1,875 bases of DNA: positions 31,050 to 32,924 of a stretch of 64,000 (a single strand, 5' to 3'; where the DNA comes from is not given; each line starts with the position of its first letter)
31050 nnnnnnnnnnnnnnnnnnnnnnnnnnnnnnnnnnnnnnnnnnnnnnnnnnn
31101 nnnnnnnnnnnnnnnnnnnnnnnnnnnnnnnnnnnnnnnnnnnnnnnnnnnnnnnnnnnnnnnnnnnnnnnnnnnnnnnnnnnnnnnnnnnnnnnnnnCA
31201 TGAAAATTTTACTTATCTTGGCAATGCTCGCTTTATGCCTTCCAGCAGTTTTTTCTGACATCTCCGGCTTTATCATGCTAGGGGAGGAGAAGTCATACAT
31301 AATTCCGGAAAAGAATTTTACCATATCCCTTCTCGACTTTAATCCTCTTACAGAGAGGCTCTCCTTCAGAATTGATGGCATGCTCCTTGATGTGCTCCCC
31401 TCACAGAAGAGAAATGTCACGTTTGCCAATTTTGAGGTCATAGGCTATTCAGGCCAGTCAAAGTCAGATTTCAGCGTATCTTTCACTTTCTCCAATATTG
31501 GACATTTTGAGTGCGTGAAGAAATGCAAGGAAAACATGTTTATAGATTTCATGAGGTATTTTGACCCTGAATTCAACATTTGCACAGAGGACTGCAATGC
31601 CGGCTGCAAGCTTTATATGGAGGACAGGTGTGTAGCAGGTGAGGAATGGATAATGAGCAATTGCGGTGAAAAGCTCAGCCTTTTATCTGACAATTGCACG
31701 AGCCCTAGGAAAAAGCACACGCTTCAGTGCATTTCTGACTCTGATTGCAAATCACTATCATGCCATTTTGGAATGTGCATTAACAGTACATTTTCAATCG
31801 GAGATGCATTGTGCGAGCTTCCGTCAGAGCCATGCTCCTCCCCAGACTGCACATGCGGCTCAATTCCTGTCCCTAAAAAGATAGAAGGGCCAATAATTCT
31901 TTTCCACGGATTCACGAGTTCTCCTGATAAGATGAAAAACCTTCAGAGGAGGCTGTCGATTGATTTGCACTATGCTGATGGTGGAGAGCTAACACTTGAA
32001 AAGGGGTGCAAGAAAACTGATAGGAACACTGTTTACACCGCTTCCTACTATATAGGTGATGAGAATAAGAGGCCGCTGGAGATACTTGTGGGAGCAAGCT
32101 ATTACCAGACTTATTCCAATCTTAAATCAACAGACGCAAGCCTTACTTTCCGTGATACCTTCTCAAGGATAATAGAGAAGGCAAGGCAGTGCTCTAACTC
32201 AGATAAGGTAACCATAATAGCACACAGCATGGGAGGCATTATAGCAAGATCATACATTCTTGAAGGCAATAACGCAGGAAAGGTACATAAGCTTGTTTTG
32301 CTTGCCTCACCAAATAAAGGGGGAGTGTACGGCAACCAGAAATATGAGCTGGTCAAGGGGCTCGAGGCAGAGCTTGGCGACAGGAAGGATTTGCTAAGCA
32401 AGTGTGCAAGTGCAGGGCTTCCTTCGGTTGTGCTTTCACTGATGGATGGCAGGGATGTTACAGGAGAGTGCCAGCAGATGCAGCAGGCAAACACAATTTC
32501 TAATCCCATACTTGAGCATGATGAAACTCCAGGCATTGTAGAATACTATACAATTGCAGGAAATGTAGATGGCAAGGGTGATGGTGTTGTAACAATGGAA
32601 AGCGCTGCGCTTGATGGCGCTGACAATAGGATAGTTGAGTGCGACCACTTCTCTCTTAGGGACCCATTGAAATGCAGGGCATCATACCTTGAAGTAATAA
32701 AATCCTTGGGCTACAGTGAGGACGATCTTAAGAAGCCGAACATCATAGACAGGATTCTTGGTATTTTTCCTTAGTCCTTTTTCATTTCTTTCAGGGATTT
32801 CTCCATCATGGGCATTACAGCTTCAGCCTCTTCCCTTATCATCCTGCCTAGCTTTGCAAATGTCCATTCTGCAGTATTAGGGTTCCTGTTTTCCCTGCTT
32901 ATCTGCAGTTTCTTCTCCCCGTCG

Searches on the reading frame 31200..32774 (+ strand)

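Call 16: search_protein_families(library=pfam, proteins=[window:31200-32774:+], max_evalue=0.001)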
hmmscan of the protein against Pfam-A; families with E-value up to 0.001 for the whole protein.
window:31200-32774:+ (524 aa): 8 families
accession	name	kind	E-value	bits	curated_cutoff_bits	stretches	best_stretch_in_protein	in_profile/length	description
PF00561.26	Abhydrolase_1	-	2.8e-08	34.2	25.8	1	319-372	53-104/245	alpha/beta hydrolase fold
PF07819.20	PGAP1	-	8.2e-08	32.7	24.3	1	329-380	85-137/233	PGAP1-like alpha/beta domain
PF02089.21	Palm_thioest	-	1.5e-07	31.9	26.8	1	231-382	1-119/254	Palmitoyl protein thioesterase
PF05057.20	DUF676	-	3.7e-06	27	20.3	1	312-381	54-134/217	Putative serine esterase (DUF676)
PF06028.17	DUF915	-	9.3e-06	25.6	22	0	229-385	11-156/255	Alpha/beta hydrolase of unknown function (DUF915)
PF12146.15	Hydrolase_4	-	1.1e-05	25.3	27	1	321-372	62-111/239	Serine aminopeptidase, S33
PF01674.24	Lipase_2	-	3e-05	24.1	20.3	1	322-365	62-105/219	Lipase (class 2)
PF24096.1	DUF7379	-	0.00026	21.4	33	1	332-380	67-120/191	Domain of unknown function (DUF7379)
